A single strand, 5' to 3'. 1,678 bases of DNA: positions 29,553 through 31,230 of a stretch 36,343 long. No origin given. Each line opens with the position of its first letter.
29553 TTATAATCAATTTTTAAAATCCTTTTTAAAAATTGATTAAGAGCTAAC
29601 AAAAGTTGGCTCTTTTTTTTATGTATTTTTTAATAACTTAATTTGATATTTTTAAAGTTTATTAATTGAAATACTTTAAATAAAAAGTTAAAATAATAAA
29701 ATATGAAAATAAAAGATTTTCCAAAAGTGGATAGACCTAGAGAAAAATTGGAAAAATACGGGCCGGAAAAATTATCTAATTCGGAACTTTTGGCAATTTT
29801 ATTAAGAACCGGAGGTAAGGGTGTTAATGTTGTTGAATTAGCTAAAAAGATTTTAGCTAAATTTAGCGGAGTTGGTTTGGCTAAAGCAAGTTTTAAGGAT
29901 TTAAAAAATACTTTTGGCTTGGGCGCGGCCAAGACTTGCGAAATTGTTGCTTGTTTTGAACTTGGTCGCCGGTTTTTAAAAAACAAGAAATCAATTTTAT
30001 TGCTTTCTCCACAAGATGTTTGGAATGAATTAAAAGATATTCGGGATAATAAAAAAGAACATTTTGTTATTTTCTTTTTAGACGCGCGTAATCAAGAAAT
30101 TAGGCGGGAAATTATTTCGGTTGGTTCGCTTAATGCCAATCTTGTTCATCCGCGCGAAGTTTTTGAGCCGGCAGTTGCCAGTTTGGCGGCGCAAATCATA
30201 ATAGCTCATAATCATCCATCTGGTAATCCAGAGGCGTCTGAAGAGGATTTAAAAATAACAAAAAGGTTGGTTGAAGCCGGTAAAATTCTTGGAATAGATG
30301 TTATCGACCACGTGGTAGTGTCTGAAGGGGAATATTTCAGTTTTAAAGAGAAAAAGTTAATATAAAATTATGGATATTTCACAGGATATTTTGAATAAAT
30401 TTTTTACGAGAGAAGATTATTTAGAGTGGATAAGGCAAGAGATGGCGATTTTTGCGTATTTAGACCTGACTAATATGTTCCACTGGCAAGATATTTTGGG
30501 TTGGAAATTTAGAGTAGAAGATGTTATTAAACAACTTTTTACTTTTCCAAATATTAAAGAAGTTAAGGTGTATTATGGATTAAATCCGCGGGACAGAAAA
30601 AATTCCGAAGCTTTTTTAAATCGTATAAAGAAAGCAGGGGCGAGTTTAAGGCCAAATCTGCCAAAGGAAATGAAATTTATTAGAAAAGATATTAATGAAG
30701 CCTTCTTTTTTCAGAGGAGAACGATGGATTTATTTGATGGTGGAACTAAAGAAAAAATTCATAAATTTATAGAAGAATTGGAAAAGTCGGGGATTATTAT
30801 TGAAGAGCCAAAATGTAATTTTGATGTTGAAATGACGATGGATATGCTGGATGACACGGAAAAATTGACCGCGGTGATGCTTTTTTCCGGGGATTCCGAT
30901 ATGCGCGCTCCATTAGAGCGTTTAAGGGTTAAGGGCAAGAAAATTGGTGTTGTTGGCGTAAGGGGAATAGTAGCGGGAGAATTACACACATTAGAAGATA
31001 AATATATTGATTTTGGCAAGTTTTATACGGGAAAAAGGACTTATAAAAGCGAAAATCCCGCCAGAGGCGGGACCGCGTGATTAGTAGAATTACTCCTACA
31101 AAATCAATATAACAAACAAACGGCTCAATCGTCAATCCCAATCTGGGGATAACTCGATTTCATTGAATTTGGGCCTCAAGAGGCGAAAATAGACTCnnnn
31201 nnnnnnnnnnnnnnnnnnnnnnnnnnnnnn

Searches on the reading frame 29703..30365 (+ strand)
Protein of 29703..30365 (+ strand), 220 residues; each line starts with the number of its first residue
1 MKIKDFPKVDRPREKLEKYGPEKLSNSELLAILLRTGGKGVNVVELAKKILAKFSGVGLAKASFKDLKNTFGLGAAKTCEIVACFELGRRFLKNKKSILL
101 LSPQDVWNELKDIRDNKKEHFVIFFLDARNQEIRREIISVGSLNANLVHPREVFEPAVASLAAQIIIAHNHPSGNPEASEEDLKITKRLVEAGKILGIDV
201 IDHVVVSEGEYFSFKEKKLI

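Call 33: search_protein_families(library=pfam, proteins=[window:29703-30365:+], max_evalue=0.001)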
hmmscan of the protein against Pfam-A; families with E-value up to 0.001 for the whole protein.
window:29703-30365:+ (220 aa): 2 families
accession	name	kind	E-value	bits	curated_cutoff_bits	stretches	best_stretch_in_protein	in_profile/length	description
PF04002.20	RadC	-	1.7e-41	141.4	22.1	1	102-218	3-120/121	RadC-like JAB domain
PF20582.4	UPF0758_N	-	7.7e-25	87.2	27.1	1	3-79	1-77/77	UPF0758 N-terminal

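Call 77: search_protein_families(library=padloc, proteins=[window:29703-30365:+], max_evalue=0.001)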
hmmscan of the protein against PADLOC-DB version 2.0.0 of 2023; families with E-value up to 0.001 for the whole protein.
window:29703-30365:+ (220 aa): 0 families

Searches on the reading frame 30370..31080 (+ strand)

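Call 77: search_protein_families(library=padloc, proteins=[window:30370-31080:+], max_evalue=0.001)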
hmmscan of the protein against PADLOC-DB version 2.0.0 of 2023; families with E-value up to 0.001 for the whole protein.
window:30370-31080:+ (236 aa): 1 family
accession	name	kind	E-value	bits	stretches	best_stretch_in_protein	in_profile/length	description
PDLC01154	NYN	-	2.7e-07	28.2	1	152-213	232-293/310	"LabA-like protein, NYN family nuclease"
